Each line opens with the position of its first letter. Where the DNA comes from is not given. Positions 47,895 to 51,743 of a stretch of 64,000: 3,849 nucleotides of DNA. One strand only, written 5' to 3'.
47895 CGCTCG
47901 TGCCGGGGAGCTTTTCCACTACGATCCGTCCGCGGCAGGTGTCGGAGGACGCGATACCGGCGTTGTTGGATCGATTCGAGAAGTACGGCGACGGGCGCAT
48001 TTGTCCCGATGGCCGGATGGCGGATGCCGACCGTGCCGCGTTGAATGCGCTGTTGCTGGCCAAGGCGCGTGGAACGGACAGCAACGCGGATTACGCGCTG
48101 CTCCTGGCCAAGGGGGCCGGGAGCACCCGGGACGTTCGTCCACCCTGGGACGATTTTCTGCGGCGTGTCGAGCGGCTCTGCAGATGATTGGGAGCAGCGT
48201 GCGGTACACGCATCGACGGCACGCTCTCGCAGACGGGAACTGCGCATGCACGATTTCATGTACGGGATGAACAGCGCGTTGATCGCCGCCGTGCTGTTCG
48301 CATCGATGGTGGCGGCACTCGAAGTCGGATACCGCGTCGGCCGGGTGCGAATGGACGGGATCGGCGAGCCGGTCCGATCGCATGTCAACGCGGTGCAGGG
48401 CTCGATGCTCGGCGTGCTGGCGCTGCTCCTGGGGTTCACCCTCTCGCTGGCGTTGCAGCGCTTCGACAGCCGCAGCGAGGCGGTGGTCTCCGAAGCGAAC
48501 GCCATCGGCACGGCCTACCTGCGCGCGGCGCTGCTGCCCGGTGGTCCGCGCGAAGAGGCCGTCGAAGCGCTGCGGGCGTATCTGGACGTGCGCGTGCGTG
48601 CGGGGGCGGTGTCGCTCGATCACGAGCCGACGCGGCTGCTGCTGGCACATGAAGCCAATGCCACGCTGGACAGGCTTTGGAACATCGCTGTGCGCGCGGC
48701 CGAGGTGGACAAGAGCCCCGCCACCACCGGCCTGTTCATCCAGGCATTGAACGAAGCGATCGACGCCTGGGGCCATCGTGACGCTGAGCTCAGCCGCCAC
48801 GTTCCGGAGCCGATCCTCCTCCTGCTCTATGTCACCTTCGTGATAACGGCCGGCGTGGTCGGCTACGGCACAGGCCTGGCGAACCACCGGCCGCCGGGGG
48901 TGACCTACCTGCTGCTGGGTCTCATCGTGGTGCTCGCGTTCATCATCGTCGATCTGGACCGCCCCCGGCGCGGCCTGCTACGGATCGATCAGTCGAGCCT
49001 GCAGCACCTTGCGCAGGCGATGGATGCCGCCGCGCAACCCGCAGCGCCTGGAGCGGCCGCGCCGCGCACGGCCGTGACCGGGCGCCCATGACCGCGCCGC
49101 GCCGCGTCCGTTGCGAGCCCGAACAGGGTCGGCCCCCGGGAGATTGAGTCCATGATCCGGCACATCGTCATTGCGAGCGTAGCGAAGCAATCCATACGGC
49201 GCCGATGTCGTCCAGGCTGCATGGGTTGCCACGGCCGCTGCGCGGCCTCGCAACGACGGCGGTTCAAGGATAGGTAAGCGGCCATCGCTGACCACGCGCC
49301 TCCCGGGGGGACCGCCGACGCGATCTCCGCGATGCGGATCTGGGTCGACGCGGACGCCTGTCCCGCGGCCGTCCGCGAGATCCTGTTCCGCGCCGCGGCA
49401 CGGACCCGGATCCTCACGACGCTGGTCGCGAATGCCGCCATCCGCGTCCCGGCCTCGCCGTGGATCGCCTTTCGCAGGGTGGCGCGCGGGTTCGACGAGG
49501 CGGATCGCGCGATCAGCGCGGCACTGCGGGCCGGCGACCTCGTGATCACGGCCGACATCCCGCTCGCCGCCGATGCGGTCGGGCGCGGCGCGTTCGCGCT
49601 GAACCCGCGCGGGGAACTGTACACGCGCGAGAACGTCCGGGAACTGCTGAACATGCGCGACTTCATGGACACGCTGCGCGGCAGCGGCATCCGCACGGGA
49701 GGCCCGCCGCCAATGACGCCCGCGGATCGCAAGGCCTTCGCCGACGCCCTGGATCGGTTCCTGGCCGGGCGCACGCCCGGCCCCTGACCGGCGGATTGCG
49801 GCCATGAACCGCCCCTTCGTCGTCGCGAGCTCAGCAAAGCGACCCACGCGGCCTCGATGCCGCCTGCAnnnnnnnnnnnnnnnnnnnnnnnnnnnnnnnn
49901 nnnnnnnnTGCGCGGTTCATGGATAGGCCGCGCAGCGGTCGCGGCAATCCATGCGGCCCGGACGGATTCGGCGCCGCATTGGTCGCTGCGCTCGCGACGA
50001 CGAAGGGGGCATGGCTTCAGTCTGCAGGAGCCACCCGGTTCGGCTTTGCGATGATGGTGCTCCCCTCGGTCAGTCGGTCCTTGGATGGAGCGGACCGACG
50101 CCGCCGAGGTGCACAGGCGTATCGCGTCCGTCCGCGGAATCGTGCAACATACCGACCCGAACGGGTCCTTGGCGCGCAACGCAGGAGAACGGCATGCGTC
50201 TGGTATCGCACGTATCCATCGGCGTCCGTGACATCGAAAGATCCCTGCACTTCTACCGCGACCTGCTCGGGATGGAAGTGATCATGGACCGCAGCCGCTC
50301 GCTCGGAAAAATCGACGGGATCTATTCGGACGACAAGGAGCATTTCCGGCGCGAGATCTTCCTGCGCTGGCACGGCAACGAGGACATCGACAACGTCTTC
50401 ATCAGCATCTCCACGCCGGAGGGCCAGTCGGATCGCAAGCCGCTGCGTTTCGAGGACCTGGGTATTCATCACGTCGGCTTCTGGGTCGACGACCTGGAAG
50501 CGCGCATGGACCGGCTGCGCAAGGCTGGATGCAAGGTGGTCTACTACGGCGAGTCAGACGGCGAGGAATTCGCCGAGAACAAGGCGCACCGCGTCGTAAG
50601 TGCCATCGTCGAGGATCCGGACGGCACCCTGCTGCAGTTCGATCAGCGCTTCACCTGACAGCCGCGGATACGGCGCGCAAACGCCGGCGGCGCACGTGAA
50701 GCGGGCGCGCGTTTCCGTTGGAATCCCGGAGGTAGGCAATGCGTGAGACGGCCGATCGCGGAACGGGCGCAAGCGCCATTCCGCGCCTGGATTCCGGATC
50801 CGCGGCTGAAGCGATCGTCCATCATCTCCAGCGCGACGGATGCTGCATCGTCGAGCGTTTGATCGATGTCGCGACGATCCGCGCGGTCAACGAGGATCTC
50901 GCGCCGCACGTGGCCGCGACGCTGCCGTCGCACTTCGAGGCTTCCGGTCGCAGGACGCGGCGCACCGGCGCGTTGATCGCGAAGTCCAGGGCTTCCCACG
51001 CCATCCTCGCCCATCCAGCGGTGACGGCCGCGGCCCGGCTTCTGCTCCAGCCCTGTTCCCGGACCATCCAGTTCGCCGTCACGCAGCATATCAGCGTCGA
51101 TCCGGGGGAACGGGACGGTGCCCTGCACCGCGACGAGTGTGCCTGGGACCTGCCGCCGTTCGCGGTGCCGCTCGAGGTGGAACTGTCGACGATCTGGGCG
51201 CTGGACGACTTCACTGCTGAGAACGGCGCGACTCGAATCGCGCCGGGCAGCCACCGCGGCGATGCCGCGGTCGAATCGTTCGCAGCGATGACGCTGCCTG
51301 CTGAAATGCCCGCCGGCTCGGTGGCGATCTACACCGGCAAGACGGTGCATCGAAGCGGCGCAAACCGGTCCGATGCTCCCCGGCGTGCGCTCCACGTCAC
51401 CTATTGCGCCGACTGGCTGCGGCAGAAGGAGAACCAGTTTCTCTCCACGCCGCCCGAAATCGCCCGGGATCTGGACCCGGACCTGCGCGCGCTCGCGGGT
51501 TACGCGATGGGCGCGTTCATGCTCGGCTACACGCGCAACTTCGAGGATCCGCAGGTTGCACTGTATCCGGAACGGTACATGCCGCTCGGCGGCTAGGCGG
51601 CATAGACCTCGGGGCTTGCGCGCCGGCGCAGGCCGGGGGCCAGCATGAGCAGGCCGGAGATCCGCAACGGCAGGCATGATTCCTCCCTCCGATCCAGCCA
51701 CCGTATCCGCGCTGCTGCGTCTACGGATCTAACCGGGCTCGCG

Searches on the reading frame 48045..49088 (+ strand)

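Call 64: search_protein_families(library=pfam, proteins=[window:48045-49088:+], max_evalue=0.001)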
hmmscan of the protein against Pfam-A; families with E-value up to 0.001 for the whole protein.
window:48045-49088:+ (348 aa): 1 family
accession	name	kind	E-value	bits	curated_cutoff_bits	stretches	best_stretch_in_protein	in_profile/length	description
PF14023.12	Bestrophin-like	-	4.9e-17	62.7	32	1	114-318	29-231/232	Bestrophin-like domain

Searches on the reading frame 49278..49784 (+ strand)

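Call 64: search_protein_families(library=pfam, proteins=[window:49278-49784:+], max_evalue=0.001)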
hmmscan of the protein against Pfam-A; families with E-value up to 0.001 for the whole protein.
window:49278-49784:+ (169 aa): 1 family
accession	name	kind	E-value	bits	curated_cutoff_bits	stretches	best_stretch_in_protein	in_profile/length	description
PF02639.20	DUF188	-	7.3e-45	152.3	24.3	1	35-163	1-129/130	Uncharacterized BCR, YaiI/YqxD family COG1671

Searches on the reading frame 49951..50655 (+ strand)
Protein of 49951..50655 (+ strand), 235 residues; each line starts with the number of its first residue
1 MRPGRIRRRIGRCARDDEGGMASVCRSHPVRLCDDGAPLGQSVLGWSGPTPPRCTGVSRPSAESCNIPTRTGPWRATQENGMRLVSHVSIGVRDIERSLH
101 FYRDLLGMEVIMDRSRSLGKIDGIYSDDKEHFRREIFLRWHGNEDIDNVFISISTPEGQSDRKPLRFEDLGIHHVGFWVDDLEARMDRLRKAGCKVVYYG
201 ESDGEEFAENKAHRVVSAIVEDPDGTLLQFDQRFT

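Call 64: search_protein_families(library=pfam, proteins=[window:49951-50655:+], max_evalue=0.001)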
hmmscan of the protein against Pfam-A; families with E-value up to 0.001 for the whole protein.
window:49951-50655:+ (235 aa): 4 families
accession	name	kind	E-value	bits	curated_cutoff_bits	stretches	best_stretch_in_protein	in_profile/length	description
PF13669.12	Glyoxalase_4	-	1.6e-13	51.3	27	1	87-200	2-97/109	Glyoxalase/Bleomycin resistance protein/Dioxygenase superfamily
PF00903.31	Glyoxalase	-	8.8e-13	49.2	20.6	1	86-230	3-121/121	Glyoxalase/Bleomycin resistance protein/Dioxygenase superfamily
PF22677.2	Ble-like_N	-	8e-05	22.8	24.5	1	87-111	4-28/41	Bleomycin resistance protein-like N-terminal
PF18029.7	Glyoxalase_6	-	0.00014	23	23.6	1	88-227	2-102/106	Glyoxalase-like domain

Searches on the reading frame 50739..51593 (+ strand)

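Call 64: search_protein_families(library=pfam, proteins=[window:50739-51593:+], max_evalue=0.001)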
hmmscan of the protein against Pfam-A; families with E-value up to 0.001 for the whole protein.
window:50739-51593:+ (285 aa): 1 family
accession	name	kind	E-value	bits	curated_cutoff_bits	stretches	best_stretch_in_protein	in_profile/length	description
PF05721.19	PhyH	-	1e-24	88.4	22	1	31-217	2-213/213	Phytanoyl-CoA dioxygenase (PhyH)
